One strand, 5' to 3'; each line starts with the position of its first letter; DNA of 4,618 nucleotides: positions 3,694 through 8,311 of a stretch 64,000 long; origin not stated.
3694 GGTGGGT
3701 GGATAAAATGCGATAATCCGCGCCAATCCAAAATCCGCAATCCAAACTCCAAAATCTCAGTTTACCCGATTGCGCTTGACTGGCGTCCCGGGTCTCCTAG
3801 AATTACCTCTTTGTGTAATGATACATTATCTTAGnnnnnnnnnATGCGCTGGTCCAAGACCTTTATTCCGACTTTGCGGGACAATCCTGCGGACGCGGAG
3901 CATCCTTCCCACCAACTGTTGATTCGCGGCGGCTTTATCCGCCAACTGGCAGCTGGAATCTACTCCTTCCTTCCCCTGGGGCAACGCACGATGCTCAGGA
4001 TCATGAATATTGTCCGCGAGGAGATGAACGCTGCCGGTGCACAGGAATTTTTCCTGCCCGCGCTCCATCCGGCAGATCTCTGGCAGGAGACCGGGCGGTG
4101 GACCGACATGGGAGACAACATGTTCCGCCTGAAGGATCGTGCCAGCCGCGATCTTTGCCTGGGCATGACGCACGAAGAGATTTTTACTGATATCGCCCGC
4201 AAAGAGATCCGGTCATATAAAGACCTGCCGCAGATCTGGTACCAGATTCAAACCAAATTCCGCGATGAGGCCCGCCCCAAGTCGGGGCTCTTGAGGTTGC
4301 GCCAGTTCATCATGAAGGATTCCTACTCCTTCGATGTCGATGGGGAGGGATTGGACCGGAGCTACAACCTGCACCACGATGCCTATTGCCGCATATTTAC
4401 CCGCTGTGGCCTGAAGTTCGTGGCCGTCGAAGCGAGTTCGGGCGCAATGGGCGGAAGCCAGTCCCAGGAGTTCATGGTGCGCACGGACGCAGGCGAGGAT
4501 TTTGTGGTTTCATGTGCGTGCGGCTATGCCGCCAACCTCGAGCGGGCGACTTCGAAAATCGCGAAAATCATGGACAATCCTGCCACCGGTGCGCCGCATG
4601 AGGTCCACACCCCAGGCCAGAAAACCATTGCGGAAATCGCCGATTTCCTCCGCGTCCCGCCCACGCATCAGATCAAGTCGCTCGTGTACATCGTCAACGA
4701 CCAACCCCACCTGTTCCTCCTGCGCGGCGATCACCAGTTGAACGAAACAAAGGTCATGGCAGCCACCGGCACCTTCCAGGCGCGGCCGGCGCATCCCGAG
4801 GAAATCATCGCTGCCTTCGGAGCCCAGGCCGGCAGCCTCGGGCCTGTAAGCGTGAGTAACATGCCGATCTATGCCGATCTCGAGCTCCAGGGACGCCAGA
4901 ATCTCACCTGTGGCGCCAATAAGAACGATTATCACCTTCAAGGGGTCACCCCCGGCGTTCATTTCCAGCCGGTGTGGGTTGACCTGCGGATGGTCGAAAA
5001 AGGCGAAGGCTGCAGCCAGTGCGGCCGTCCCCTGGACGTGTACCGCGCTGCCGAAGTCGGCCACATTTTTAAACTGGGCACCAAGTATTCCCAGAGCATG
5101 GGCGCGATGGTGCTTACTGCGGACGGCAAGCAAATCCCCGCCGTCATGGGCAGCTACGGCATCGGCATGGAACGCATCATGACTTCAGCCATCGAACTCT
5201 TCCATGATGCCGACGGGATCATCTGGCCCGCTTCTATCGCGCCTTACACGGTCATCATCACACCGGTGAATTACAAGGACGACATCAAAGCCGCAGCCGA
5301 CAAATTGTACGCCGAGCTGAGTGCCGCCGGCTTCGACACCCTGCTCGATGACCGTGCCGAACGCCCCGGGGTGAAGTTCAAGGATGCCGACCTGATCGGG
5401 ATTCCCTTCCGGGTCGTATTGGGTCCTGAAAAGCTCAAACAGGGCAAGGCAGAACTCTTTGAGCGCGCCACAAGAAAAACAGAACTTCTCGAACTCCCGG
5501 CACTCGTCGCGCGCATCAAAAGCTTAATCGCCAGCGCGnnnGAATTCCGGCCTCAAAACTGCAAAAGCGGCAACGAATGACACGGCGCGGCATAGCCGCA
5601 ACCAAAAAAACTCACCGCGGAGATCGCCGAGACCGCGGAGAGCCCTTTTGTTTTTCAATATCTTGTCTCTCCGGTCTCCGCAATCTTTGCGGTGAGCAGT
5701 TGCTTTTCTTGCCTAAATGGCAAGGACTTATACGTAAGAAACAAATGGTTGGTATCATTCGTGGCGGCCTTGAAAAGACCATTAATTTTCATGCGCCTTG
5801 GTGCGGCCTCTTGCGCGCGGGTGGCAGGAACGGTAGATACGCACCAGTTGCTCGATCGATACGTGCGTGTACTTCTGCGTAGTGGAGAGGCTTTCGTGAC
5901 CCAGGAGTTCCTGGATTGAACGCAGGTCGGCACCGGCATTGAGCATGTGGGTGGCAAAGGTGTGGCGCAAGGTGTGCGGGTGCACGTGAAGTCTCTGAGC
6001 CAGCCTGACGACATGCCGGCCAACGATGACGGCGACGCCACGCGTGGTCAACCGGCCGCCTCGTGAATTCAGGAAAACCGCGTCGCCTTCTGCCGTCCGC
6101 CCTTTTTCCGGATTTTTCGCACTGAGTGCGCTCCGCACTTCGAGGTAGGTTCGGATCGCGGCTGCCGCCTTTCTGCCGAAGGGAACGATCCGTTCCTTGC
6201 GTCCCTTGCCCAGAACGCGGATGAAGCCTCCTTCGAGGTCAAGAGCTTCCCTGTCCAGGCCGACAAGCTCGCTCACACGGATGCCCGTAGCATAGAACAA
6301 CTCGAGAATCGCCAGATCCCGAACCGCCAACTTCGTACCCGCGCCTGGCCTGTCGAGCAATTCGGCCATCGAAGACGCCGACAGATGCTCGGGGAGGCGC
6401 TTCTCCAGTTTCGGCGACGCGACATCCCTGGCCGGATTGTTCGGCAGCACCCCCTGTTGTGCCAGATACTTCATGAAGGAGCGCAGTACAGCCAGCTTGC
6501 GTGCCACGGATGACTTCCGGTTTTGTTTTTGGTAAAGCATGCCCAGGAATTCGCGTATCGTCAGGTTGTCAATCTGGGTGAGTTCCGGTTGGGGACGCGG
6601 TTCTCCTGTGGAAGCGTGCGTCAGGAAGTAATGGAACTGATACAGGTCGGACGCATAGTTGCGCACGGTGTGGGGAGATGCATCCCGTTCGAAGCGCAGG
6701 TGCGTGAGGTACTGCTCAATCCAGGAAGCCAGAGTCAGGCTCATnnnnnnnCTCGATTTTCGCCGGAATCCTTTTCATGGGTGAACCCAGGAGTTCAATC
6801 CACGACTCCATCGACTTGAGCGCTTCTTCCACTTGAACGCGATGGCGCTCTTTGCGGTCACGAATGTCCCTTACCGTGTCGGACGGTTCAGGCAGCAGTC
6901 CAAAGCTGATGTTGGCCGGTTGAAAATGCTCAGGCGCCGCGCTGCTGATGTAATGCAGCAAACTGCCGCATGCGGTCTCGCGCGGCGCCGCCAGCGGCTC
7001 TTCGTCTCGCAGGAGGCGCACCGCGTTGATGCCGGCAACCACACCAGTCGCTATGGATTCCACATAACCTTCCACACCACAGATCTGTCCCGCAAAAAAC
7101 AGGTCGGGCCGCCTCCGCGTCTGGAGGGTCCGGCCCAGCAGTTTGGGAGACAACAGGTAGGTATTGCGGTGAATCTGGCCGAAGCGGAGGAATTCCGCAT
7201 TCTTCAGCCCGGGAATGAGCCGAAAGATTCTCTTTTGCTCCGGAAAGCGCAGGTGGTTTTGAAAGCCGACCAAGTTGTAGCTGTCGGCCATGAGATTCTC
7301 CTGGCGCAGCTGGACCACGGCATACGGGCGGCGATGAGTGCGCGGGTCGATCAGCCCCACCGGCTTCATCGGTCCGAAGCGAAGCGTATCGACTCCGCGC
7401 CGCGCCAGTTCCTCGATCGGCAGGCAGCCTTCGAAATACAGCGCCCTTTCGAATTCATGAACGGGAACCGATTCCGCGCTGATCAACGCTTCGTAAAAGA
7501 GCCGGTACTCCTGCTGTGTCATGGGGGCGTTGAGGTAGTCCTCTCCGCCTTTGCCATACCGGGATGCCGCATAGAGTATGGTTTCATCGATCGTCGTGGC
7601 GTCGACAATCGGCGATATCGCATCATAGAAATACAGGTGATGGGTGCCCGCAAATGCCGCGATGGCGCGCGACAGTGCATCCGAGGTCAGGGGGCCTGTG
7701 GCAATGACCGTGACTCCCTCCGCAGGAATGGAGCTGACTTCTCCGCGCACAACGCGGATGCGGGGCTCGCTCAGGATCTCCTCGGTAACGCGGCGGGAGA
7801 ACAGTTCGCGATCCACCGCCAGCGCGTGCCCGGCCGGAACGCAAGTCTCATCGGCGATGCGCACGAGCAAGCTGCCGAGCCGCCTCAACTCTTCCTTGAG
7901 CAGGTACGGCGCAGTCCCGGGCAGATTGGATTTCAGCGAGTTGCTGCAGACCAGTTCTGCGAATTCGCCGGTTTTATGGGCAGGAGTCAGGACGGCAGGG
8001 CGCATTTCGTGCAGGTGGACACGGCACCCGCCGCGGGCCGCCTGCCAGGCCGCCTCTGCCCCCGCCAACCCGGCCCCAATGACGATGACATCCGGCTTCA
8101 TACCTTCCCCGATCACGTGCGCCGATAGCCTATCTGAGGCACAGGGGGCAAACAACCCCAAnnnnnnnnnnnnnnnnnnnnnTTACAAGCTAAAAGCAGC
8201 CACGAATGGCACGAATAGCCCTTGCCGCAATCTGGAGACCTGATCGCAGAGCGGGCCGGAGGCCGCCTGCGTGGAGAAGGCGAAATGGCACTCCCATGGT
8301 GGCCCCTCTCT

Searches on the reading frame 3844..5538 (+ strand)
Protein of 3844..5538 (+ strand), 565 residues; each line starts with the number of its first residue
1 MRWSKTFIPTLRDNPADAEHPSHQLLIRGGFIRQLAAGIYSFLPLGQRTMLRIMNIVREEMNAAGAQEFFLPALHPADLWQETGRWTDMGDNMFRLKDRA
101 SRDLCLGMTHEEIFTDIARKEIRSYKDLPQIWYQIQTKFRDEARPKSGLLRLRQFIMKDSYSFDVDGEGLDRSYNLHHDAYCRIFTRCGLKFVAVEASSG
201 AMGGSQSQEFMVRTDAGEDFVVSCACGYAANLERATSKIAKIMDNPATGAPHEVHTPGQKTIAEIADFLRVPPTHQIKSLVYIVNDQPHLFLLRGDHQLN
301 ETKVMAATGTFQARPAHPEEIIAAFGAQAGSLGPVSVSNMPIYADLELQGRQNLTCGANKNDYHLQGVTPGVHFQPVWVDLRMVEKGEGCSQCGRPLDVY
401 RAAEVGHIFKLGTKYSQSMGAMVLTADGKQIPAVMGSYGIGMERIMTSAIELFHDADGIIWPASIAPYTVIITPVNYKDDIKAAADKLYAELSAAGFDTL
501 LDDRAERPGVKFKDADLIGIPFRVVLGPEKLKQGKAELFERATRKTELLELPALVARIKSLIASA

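Call 23: search_protein_families(library=pfam, proteins=[window:3844-5538:+], max_evalue=0.0001)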
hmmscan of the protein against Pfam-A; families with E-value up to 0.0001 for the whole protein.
window:3844-5538:+ (565 aa): 3 families
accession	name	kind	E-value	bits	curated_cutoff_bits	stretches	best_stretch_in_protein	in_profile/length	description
PF00587.30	tRNA-synt_2b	-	6.1e-29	101.8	29.3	1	94-451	1-177/179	tRNA synthetase class II core domain (G, H, P, S and T)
PF04073.20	tRNA_edit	-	2.2e-25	89.5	25.5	1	256-369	1-117/123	Aminoacyl-tRNA editing domain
PF03129.25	HGTP_anticodon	-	3.7e-22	78.7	21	1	470-560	2-93/94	Anticodon binding domain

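Call 34: find_related_loci(query=window:3844-5538:+, collection=genome_contigs, flank=1000)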
Query window:3844-5538:+ (565 aa) in genome_contigs; peptide patterns used: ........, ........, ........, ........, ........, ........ (x = any residue, [..] = any of these).
599 stretches matched a pattern (row limit reached: there are more); 582 encode a relative of the query (tblastn E <= 1e-3); the best 80 are kept; 80 distinct loci.
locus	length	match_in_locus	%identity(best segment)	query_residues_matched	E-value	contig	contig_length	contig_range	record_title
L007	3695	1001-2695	96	1-565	0e+0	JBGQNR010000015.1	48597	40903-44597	MAG: Acidobacteriota bacterium isolate OBJ2_061818_130_43 k141_1159077_length_48597_cov_13.0261, whole genome shotgun se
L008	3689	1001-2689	84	1-563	0e+0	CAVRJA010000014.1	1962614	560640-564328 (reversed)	MAG: uncultured Acidobacteriota bacterium isolate MFD05942.bin.2.7 genome assembly, contig: contig_8739, whole genome sh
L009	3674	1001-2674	80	1-558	0e+0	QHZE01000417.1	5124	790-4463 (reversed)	MAG: Acidobacteria bacterium isolate gp18 AA62 14_1009_13_30cm_scaffold_22895_curated, whole genome shotgun sequence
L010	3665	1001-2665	77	1-555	0e+0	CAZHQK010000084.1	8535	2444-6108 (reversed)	MAG TPA_asm: uncultured Acidobacteriota bacterium isolate SRP231805_co4_31 genome assembly, contig: k141_289580, whole g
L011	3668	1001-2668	75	1-556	0e+0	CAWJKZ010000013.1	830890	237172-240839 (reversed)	MAG: uncultured Acidobacteriota bacterium isolate MFD05942.bin.2.47 genome assembly, contig: contig_20623, whole genome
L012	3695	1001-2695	63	1-565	0e+0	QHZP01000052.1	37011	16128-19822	MAG: Acidobacteria bacterium isolate gp11 AA58 14_1009_16_40cm_scaffold_8367_curated, whole genome shotgun sequence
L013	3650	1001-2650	64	1-547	0e+0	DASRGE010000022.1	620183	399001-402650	MAG TPA_asm: Bryobacteraceae bacterium isolate SMAG_U10050 k141_1865924, whole genome shotgun sequence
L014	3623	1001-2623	63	1-541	0e+0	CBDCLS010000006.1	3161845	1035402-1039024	MAG: Acidobacteriota bacterium isolate 14630678-797e-49b2-a12b-7f7aca0c86a6 genome assembly, contig: contig_6, whole gen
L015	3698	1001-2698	63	1-563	0e+0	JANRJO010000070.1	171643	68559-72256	MAG: Bryobacteraceae bacterium isolate bins.157 k141_5394424, whole genome shotgun sequence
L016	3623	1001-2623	64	1-541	0e+0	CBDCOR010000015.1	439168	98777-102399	MAG: Acidobacteriota bacterium isolate 12027c94-f6f4-4eaf-a87d-71b3b0204df9 genome assembly, contig: contig_15, whole ge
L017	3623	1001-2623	63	1-541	0e+0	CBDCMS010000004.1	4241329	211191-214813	MAG: Acidobacteriota bacterium isolate d2208f9c-dc62-4c60-9894-974f31c88c53 genome assembly, contig: contig_4, whole gen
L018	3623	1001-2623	63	1-541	0e+0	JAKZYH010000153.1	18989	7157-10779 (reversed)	MAG: Acidobacteriota bacterium isolate Langseth_Bin_00184 Langseth_Bin_00184_000000000153, whole genome shotgun sequence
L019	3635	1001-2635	63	1-545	0e+0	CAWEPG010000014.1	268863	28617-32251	MAG: uncultured Acidimicrobiia bacterium isolate MFD02159.bin.1.95 genome assembly, contig: contig_47683, whole genome s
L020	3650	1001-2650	64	1-547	0e+0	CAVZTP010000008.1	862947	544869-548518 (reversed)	MAG: uncultured Acidobacteriaceae bacterium isolate MFD09603.bin.2.75 genome assembly, contig: contig_667, whole genome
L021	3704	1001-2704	61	1-565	0e+0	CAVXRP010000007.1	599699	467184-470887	MAG: Bryobacterales bacterium isolate MFD01223.bin.1.7 genome assembly, contig: contig_21232, whole genome shotgun seque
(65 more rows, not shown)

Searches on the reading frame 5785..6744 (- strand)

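Call 32: search_protein_families(library=pfam, proteins=[window:5785-6744:-], max_evalue=0.001)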
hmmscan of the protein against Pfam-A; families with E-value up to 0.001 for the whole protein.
window:5785-6744:- (320 aa): 4 families
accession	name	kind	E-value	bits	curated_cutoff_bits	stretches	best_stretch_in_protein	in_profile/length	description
PF00589.27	Phage_integrase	-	5.6e-45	153.6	27.1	1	124-296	6-169/172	Phage integrase family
PF02899.23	Phage_int_SAM_1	-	9e-17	61.6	22.3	1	9-98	1-83/83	Phage integrase, N-terminal SAM-like domain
PF13495.12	Phage_int_SAM_4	-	1e-05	26.3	27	1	9-97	2-81/85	Phage integrase, N-terminal SAM-like domain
PF13102.12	Phage_int_SAM_5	-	0.00051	20.8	22.3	1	5-104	2-92/98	Phage integrase SAM-like domain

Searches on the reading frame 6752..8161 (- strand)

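Call 32: search_protein_families(library=pfam, proteins=[window:6752-8161:-], max_evalue=0.001)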
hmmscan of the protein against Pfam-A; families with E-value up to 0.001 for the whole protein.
window:6752-8161:- (470 aa): 9 families
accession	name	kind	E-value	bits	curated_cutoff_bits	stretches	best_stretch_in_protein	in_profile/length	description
PF01134.28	GIDA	-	4.7e-98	329.2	22.1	1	24-387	1-390/391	Glucose inhibited division protein A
PF12831.13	FAD_oxidored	-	1.2e-05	25.2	27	1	24-56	1-33/416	FAD dependent oxidoreductase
PF01266.30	DAO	-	2.3e-05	24.5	27.9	1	24-73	1-48/353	FAD dependent oxidoreductase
PF03486.20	HI0933_like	-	2.8e-05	24.1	50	0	24-57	2-35/244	HI0933-like protein Rossmann domain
PF01262.27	AlaDh_PNT_C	-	2.8e-05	24.1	23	1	24-70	30-78/214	Alanine dehydrogenase/PNT, C-terminal domain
PF07992.20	Pyr_redox_2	-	3.3e-05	23.9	26.1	1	21-61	140-180/291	Pyridine nucleotide-disulphide oxidoreductase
PF00890.30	FAD_binding_2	-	6.2e-05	22.8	20.4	1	24-52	1-29/414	FAD binding domain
PF13450.12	NAD_binding_8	-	0.00031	21.4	21.9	1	27-55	1-29/68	NAD(P)-binding Rossmann-like domain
PF00070.33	Pyr_redox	-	0.00047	21.1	22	1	25-60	2-36/82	Pyridine nucleotide-disulphide oxidoreductase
